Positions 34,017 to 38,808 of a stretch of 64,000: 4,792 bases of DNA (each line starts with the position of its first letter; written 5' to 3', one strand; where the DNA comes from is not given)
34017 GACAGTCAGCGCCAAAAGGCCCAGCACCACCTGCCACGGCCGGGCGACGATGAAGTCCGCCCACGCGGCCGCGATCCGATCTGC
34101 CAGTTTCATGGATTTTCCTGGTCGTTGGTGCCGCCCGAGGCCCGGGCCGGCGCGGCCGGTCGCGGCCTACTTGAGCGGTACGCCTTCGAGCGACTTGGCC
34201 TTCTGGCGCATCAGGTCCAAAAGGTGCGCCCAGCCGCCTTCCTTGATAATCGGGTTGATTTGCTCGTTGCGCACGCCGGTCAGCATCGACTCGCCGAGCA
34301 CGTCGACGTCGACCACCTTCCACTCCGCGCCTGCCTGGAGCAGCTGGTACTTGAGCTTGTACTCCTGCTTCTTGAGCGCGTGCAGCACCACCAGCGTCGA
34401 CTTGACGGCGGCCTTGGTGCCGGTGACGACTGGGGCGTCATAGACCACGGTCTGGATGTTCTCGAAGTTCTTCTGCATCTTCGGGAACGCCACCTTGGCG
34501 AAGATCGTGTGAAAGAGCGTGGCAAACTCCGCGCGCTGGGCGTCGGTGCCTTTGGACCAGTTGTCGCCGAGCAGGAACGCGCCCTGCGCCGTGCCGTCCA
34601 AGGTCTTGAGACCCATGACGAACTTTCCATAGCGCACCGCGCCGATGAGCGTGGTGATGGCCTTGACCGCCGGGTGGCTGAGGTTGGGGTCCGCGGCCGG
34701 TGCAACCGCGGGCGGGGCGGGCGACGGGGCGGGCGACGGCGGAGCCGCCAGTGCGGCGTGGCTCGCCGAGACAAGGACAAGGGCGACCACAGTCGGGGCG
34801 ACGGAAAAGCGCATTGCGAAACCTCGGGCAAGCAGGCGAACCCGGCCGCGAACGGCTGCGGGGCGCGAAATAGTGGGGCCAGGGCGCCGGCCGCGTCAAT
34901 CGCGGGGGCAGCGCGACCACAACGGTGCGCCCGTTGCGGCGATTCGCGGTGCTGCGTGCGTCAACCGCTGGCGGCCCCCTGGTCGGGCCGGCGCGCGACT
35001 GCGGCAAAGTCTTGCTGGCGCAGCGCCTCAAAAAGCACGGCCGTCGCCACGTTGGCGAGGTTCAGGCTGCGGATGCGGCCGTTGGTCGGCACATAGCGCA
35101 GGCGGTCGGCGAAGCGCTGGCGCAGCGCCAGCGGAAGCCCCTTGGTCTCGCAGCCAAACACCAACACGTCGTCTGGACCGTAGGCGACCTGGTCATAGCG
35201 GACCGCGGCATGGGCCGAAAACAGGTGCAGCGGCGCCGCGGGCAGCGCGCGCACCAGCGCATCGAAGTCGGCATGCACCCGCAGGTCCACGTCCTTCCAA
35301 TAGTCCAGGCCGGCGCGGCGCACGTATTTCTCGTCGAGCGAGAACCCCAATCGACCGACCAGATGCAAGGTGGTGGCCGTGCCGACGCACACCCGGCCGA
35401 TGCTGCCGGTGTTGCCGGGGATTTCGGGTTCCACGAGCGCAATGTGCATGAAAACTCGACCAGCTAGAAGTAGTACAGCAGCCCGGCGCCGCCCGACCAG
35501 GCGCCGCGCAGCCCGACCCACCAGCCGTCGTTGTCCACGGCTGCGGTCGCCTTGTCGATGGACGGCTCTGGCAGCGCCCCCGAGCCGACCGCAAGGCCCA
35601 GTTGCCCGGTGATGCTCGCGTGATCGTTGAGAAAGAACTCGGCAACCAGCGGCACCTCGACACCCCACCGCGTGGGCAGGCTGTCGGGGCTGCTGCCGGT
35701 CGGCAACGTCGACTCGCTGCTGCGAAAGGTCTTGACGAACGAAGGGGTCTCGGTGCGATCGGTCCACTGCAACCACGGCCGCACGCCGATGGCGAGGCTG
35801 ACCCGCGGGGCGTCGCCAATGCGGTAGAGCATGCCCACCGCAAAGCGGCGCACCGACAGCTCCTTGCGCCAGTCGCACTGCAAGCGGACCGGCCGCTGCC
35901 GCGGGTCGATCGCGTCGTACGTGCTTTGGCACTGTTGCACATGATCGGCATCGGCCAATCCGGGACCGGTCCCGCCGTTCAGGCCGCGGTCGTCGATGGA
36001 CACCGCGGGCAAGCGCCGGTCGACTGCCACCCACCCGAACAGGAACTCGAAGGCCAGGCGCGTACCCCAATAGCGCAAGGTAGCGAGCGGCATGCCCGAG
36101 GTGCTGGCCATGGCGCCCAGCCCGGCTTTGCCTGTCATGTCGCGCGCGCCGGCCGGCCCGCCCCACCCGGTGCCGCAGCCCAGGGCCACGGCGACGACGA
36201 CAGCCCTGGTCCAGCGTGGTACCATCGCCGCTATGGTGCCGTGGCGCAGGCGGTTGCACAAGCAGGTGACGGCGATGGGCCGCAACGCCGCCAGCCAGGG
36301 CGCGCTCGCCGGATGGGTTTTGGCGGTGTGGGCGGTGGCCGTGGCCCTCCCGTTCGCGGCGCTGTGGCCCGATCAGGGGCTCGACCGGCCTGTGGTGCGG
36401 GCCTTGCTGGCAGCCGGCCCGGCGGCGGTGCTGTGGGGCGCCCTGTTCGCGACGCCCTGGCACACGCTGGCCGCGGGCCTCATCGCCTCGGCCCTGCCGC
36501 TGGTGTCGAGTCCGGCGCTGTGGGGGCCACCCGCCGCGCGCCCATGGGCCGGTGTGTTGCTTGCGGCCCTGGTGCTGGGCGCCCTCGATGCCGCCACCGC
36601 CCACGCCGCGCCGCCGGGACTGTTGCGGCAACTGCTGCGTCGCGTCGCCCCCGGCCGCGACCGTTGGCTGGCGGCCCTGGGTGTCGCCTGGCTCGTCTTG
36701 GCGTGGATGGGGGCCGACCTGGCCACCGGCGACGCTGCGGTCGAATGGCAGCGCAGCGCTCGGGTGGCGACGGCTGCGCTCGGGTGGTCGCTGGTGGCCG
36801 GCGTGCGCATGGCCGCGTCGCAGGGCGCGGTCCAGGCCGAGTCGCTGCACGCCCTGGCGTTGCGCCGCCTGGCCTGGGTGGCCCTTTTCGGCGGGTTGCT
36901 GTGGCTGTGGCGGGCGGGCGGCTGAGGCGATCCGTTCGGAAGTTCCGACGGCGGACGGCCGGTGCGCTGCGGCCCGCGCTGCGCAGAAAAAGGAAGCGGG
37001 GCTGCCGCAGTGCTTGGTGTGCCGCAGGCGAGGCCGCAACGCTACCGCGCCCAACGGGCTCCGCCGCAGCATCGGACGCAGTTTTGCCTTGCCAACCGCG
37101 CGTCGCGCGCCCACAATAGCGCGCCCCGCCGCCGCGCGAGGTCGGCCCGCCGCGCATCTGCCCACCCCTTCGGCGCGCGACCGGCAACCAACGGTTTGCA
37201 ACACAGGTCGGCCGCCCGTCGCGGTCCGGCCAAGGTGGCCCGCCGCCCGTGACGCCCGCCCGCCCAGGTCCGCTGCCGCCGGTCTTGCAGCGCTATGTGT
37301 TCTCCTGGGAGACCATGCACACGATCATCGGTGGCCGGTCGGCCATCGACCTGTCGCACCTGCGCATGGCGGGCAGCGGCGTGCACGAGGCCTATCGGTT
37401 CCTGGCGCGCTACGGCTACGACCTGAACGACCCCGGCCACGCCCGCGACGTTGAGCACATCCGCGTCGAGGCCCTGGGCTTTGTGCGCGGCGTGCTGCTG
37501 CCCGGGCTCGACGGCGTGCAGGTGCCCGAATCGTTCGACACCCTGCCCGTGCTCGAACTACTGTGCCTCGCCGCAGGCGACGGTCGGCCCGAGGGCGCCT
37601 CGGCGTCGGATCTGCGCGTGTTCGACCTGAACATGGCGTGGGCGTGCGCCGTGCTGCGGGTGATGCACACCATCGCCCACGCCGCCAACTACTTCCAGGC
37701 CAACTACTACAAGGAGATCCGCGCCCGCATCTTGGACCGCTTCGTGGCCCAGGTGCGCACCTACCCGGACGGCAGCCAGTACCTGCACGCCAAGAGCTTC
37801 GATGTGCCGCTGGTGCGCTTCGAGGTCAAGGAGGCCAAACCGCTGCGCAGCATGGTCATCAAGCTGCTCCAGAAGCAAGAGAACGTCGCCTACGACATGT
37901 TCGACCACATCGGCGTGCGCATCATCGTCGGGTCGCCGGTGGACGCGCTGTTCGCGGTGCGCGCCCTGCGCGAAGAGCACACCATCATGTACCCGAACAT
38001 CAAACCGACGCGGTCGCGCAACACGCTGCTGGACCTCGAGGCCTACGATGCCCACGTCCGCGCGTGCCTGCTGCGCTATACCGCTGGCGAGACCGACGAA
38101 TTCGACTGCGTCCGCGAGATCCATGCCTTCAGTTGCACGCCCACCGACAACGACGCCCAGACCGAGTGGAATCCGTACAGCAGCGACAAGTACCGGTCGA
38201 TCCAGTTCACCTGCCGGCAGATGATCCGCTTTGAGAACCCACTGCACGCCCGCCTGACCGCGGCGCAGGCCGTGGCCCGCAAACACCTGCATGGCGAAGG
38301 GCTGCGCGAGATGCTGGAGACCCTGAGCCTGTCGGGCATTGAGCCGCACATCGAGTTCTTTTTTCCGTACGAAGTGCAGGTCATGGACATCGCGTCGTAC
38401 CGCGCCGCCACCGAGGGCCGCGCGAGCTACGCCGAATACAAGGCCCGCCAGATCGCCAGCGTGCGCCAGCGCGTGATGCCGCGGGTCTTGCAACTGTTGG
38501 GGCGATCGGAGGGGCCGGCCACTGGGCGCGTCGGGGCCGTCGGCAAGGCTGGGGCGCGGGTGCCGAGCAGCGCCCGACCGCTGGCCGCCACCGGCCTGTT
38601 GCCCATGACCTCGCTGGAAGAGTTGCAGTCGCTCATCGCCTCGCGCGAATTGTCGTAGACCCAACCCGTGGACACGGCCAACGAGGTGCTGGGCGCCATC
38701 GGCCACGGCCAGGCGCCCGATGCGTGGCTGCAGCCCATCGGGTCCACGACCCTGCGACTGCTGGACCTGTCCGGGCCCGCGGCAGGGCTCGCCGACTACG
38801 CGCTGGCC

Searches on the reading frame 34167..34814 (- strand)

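Call 20: search_protein_families(library=ncbifam, proteins=[window:34167-34814:-], max_evalue=0.01)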
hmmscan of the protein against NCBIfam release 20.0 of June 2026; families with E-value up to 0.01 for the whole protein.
window:34167-34814:- (215 aa): 1 family
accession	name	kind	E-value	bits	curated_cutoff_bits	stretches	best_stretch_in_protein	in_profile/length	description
TIGR03481.1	HpnM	hypoth_equivalog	2e-07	30.5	160.1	1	79-207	73-196/200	hopanoid biosynthesis associated membrane protein HpnM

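Call 21: search_protein_families(library=pfam, proteins=[window:34167-34814:-], max_evalue=0.01)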
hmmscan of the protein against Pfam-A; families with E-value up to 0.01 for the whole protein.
window:34167-34814:- (215 aa): 1 family
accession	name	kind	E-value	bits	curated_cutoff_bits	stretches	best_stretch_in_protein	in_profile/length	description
PF05494.18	MlaC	-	1.2e-15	58.1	26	1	76-204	41-166/166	MlaC protein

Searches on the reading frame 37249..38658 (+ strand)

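Call 20: search_protein_families(library=ncbifam, proteins=[window:37249-38658:+], max_evalue=0.01)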
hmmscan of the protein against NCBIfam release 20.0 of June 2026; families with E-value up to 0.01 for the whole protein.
window:37249-38658:+ (469 aa): 2 families
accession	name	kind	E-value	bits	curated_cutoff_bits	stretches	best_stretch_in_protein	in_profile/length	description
TIGR04562.1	TIGR04562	subfamily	7.5e-94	314.8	140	1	20-410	2-355/356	TIGR04552 family protein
TIGR04552.1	TIGR04552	subfamily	2.6e-89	300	125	1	16-410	1-351/352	TIGR04552 family protein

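Call 21: search_protein_families(library=pfam, proteins=[window:37249-38658:+], max_evalue=0.01)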
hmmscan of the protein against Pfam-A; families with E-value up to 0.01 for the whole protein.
window:37249-38658:+ (469 aa): 1 family
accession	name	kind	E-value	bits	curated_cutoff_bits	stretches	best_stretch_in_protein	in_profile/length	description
PF04607.23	RelA_SpoT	-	0.00046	20.9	27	0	197-247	4-53/113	Region found in RelA / SpoT proteins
